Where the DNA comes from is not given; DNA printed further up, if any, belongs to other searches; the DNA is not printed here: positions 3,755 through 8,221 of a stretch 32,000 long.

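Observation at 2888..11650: Cluster of giant or orphan surface proteins: a candidate host/prey-interaction module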

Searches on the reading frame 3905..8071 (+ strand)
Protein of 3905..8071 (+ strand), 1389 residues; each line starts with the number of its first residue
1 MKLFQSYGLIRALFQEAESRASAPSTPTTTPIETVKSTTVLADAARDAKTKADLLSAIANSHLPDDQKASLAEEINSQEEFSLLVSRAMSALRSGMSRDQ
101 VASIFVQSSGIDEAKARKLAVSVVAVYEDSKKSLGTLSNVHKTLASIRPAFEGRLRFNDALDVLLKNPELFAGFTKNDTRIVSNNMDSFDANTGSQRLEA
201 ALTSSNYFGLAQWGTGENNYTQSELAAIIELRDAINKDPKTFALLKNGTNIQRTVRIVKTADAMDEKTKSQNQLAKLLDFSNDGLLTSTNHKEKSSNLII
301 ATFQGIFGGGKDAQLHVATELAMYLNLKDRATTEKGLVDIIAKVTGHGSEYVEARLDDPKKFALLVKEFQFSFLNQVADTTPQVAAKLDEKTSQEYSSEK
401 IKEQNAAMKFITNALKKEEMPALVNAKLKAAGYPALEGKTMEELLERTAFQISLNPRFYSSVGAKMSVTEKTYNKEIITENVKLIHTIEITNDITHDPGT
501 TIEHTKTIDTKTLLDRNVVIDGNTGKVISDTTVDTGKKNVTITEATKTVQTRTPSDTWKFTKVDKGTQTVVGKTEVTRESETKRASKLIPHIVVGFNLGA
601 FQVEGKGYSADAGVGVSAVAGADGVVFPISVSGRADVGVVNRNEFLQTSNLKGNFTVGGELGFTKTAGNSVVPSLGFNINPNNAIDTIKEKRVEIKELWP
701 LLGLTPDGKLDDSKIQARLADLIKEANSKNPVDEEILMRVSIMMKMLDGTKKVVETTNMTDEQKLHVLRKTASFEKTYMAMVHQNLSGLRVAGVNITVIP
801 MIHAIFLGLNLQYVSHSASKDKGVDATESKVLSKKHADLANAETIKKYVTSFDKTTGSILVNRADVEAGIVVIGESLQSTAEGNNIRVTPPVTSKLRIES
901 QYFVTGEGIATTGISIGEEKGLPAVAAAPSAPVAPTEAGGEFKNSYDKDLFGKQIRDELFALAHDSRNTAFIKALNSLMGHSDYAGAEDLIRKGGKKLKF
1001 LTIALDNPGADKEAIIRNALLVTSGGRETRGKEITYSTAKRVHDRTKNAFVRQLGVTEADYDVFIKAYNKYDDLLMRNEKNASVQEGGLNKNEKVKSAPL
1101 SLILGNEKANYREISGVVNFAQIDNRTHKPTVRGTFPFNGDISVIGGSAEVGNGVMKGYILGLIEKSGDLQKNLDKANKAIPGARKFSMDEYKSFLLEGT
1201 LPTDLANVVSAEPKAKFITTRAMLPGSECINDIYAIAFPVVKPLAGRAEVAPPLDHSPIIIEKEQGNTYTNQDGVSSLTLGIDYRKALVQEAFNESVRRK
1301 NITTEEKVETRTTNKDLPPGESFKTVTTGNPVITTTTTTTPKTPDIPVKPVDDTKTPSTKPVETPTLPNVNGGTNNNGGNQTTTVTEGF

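Call 6: search_protein_families(library=pfam, proteins=[window:3905-8071:+], max_evalue=1)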
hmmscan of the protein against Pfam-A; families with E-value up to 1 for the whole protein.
window:3905-8071:+ (1389 aa): 3 families
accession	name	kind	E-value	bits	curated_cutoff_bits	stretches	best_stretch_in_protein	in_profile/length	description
PF14586.11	MHC_I_2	-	0.06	13.7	27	1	472-566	21-118/174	Class I Histocompatibility antigen, NKG2D ligand, domains 1 and 2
PF19765.4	DUF6252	-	0.084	13.6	27.2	1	1060-1156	26-120/124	Family of unknown function (DUF6252)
PF11489.13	Aim21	-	0.86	9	27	0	1298-1368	509-584/718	Altered inheritance of mitochondria protein 21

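Call 7: search_protein_families(library=ncbifam, proteins=[window:3905-8071:+], max_evalue=1)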
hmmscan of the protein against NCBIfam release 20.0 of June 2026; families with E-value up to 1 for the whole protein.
window:3905-8071:+ (1389 aa): 0 families

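Call 9: find_homologous_proteins(query=window:3905-8071:+, max_evalue=0.001)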
Query window:3905-8071:+ (1389 aa): 3 proteins with E <= 0.001 among 8000 candidates.
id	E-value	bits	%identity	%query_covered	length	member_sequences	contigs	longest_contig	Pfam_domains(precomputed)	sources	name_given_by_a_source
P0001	0.0e+0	3032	100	100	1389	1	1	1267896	-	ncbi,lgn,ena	-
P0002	0.0e+0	1082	45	96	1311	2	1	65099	-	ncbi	ncbi:MAG: hypothetical protein ACOYN2_02835 [Patescibacteria group bacterium]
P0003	1.4e-249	850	46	74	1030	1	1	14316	-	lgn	-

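Call 10: find_encoding_contigs(protein=P0002, flank=10000)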
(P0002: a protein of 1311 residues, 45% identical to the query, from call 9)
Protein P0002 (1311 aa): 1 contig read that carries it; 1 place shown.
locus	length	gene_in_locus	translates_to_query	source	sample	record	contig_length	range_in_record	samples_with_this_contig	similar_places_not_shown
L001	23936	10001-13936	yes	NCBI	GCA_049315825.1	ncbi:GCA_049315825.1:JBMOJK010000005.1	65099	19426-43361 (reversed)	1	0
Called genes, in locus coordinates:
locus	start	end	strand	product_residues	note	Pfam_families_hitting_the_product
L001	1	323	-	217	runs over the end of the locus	PF17032:Zn_ribbon_15 (faint), PF12773:DZR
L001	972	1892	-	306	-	PF00254:FKBP_C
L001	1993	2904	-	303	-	-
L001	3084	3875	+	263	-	PF13529:Peptidase_C39_2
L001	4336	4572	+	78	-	-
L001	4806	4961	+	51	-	-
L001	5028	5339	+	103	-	-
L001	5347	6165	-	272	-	PF03461:TRCF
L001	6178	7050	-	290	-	PF04851:ResIII, PF00270:DEAD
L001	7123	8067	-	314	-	PF17757:UvrB_inter (weak), PF02559:CarD_TRCF_RID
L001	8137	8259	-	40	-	-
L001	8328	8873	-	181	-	PF01765:RRF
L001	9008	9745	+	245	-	-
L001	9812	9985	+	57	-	-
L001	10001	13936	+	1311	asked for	-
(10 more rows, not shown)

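Call 11: find_encoding_contigs(protein=P0003, flank=10000)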
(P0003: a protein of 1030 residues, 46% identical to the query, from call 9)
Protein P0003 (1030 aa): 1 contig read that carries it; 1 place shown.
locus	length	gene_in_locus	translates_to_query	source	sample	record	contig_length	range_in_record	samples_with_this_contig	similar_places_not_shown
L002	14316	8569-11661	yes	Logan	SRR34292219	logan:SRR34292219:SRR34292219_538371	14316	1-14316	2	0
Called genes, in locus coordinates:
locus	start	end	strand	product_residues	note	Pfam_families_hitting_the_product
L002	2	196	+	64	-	?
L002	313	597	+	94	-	-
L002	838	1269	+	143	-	-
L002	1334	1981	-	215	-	PF01746:tRNA_m1G_MT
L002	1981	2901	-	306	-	PF00254:FKBP_C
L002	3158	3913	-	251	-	-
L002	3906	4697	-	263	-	PF03461:TRCF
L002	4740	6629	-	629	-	PF02559:CarD_TRCF_RID, PF00270:DEAD, PF04851:ResIII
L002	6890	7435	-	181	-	PF01765:RRF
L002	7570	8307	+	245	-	-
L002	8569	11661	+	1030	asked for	-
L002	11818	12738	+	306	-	-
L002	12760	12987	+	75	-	-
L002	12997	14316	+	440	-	?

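Call 20: search_solved_structures(query=window:3905-8071:+, max_evalue=10)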
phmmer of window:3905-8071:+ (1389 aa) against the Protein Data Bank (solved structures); distinct sequences matched with E-value up to 10: 2.
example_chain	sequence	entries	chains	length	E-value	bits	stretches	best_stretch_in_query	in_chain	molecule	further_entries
1jfm_A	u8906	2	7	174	0.7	10.8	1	478-564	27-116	retinoic acid early transcript beta | Retinoic acid early-inducible protein 1-beta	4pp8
4g59_A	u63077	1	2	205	1.5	9.7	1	473-564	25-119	Retinoic acid early-inducible protein 1-gamma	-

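Call 28: search_protein_representatives(alignment_id=A1)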
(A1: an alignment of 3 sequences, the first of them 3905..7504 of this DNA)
Query: 3 sequences, 1178 profile positions. Proteins with E-value up to 0.001 (for the whole library): 26; up to 1e-10: 15; up to 1e-30: 7. The best 26 are listed.
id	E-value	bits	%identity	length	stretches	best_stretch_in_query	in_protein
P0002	0.0e+00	2259.2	-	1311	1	1-1178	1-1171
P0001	0.0e+00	2138.6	-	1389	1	1-1178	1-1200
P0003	0.0e+00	1983.9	-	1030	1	1-1015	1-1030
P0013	9.2e-140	484.0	-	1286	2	559-1177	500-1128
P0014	7.9e-123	427.9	-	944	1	413-1178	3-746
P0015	8.0e-92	325.2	-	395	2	195-475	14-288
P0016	1.7e-58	214.8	-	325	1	594-899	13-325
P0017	8.0e-30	119.8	-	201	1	309-490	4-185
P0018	9.3e-29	116.3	-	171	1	612-778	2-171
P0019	2.0e-25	105.3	-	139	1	580-712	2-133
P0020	1.3e-22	96.0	-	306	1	1065-1177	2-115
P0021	2.8e-18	81.6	-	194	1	664-814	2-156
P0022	4.7e-13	64.3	-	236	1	121-224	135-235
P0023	4.8e-12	61.0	-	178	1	653-801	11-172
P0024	7.1e-12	60.4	-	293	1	1030-1177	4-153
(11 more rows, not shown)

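Call 39: predict_structure(alignment_id=A2)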
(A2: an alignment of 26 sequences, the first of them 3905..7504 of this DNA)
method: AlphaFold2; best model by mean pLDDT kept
length: 1200 residues; sequences in the alignment: 26
mean_pLDDT: 66.9   pTM: 0.38
mean pLDDT of the five models: 66.9, 63.3, 63.1, 62.8, 62.7
residues with pLDDT >= 90: 223; 70-90: 370; 50-70: 251; < 50: 356
segments of 3 or more residues with pLDDT < 50: 1-45, 188-191, 309-317, 382-388, 441-468, 480-516, 521-523, 531-576, 582-599, 617-627, 642-648, 650-652, 817-840, 922-948, 1025-1034, 1049-1056, 1078-1097, 1110-1115, 1139-1147
pLDDT, mean of each block of 10 residues (from residue 1): 31 40 36 35 56 84 90 89 85 82 89 92 87 69 87 92 95 93 55 83 91 71 94 93 85 85 88 93 78 63 58 50 88 95 94 94 93 74 47 52 50 54 59 56 42 36 41 51 45 38 41 48 52 41 34 34 38 46 43 46 66 53 45 67 45 65 59 73 78 82 88 93 90 82 84 84 77 72 75 73 62 58 38 35 82 92 92 92 95 88 62 87 35 31 45 71 71 80 88 88 85 80 53 53 52 45 60 48 41 49 55 52 66 57 46 68 74 84 84 78
secondary structure, 60 per line:
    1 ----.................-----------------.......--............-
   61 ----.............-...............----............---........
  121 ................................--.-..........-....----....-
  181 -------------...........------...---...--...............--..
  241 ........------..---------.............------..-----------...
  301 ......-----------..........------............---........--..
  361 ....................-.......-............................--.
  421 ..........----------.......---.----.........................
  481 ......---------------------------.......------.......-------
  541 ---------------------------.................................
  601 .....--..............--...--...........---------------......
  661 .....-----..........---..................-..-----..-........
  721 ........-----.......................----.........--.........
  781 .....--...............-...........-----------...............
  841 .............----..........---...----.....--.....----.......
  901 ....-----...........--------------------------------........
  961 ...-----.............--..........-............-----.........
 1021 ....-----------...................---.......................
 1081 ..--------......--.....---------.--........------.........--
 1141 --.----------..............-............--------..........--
elements in order (helices of 4 or more, strands of 3 or more residues): H5-21 H39-45 H48-59 H65-77 H79-93 H98-109 H113-151 H157-166 H168-171 H176-179 H194-204 E211-213 E217-219 H222-236 H239-248 H266-278 H298-306 H318-327 H334-345 H349-356 H359-380 H382-388 H390-417 H420-430 H441-447 E456-486 E514-520 E527-533 E568-605 E608-621 E624-626 E629-639 E655-665 E671-680 H684-701 H713-728 H734-756 H761-769 H772-785 E788-799 E804-814 H826-848 E849-853 E858-862 H863-867 E871-873 E878-882 E885-889 E894-904 E910-920 H953-963 H969-981 H984-993 H995-1006 H1012-1024 H1036-1054 H1058-1082 H1091-1096 H1099-1103 E1116-1123 E1130-1138 H1154-1167 H1169-1180 H1189-1198

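Call 42: fold_search(model_id=the predicted structure, library=pdb)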
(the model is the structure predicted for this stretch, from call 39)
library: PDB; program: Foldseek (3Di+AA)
matches with E <= 10: 70; with E <= 0.001: 0
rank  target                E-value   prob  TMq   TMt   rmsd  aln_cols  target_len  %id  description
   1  6qj1                  6.0e-01  0.14  0.04  0.11  26.7       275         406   11  Crystal structure of the C. thermophilum condensin Smc2 ATPase head (crystal from I) (released 2019-07-03)
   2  5j67_D                1.1e+00  0.02  0.05  0.07  28.5       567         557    7  Structure of Astrotactin-2, a conserved vertebrate-specific and perforin-like membrane protein involved in neuronal de (released 2016-05-25)
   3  2j3x                  1.2e+00  0.15  0.05  0.12  16.1       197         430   12  Crystal structure of the enzymatic component C2-I of the C2-toxin from Clostridium botulinum at pH 3.0 (mut-S361R) (released 2006-10-11)
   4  5h8z_A                1.3e+00  0.04  0.06  0.13  25.8       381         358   10  Crystal structure of the C49A C353A mutant Fenna-Matthews-Olson Protein from Chlorobaculum Tepidum (released 2016-05-18)
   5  6z1p_AA               1.8e+00  0.35  0.04  0.21  17.9        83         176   17  Structure of the mitochondrial ribosome from Tetrahymena thermophila (released 2020-06-24)
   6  1z52_B                1.9e+00  0.02  0.02  0.05  36.6       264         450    9  Proaerolysin Mutant W373L (released 2006-03-07)
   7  6vbv_7                1.9e+00  0.01  0.04  0.05  39.6       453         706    7  Structure of the bovine BBSome:ARL6:GTP complex (released 2020-01-29)
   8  7uea_V                1.9e+00  0.03  0.05  0.12  27.6       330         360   10  Photosynthetic assembly of Chlorobaculum tepidum (RC-FMO1) (released 2022-10-05)
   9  2j3z_A                2.0e+00  0.10  0.05  0.11  15.8       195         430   12  Crystal structure of the enzymatic component C2-I of the C2-toxin from Clostridium botulinum at pH 6.1 (released 2006-10-11)
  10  6qz9_0A               2.4e+00  0.03  0.03  0.10  33.1       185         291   11  The cryo-EM structure of the collar complex and tail axis in bacteriophage phi29 (released 2019-06-12)
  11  7ueb_U                2.5e+00  0.06  0.05  0.13  22.8       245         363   10  Photosynthetic assembly of Chlorobaculum tepidum (RC-FMO2) (released 2022-10-05)
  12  6s5w_B                2.8e+00  0.10  0.04  0.19  11.1        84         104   11  Structure of Rib domain 'Rib Long' from Lactobacillus acidophilus (released 2019-12-11)
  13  7uea_U                2.8e+00  0.03  0.05  0.12  28.1       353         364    8  Photosynthetic assembly of Chlorobaculum tepidum (RC-FMO1) (released 2022-10-05)
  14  6s5w_A                3.3e+00  0.11  0.03  0.21  10.0        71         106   10  Structure of Rib domain 'Rib Long' from Lactobacillus acidophilus (released 2019-12-11)
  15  3eni_A                3.3e+00  0.02  0.05  0.12  25.1       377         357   10  Crystal structure of the Fenna-Matthews-Olson Protein from Chlorobaculum Tepidum (released 2009-05-12)
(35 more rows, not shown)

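Call 46: search_protein_families(library=phrogs, proteins=[window:3905-8071:+], max_evalue=0.1)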
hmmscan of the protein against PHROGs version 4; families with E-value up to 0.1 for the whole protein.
window:3905-8071:+ (1389 aa): 1 family
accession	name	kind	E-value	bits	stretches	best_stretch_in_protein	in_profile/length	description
phrog_37837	-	unknown function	0.036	15.3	0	236-300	22-87/111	-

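Call 47: search_protein_families(library=padloc, proteins=[window:3905-8071:+], max_evalue=0.1)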
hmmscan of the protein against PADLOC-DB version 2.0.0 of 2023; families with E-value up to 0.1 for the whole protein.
window:3905-8071:+ (1389 aa): 0 families

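Call 68: fold_search(model_id=the predicted structure, library=viral)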
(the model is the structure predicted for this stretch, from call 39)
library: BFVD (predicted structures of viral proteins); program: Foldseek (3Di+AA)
matches with E <= 10: 119; with E <= 0.001: 0
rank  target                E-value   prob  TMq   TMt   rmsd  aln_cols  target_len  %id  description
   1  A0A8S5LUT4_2          1.2e-01  0.07  0.06  0.07  48.8       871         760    9  Tail protein [Siphoviridae sp. ctMsr1]
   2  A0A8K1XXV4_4          2.0e-01  0.07  0.08  0.08  37.1       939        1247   10  (no name in the UniProt tables at hand)
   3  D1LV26                3.1e-01  0.13  0.04  0.07  21.5       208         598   14  (no name in the UniProt tables at hand)
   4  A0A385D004            4.4e-01  0.91  0.05  0.38  11.9       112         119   14  DUF732 domain-containing protein [Mycobacterium phage Aggie]
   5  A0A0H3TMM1            6.9e-01  0.06  0.04  0.09  37.7       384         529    6  (no name in the UniProt tables at hand)
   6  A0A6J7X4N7            7.2e-01  0.05  0.05  0.07  32.8       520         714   12  Bacteriophage lambda, GpH, tail tape measure, C-terminal [uncultured Caudovirales phage]
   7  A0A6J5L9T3            7.6e-01  0.03  0.04  0.07  42.2       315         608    9  Autotransporter beta-domain containing protein [uncultured Caudovirales phage]
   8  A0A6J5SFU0            8.3e-01  0.11  0.04  0.18  30.6       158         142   18  Uncharacterized protein [uncultured Caudovirales phage]
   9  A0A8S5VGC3            8.3e-01  0.02  0.05  0.07  37.5       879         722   10  Uncharacterized protein [Myoviridae sp. ctkfK18]
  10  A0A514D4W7            9.0e-01  0.04  0.06  0.11  25.8       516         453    9  Uncharacterized protein [H2BulkLitter1223 virus]
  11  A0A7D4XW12            9.5e-01  0.02  0.05  0.07  33.0       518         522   11  (no name in the UniProt tables at hand)
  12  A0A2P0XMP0            1.1e+00  0.10  0.03  0.14  22.8       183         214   13  (no name in the UniProt tables at hand)
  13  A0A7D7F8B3            1.1e+00  0.02  0.06  0.08  44.4       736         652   12  Glycoprotein [dermapteran chu-related virus 142]
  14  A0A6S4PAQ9            1.2e+00  0.05  0.06  0.08  28.0       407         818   10  Uncharacterized protein [uncultured phage_MedDCM-OCT-S37-C6]
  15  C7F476                1.2e+00  0.07  0.03  0.03  20.8       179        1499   16  (no name in the UniProt tables at hand)
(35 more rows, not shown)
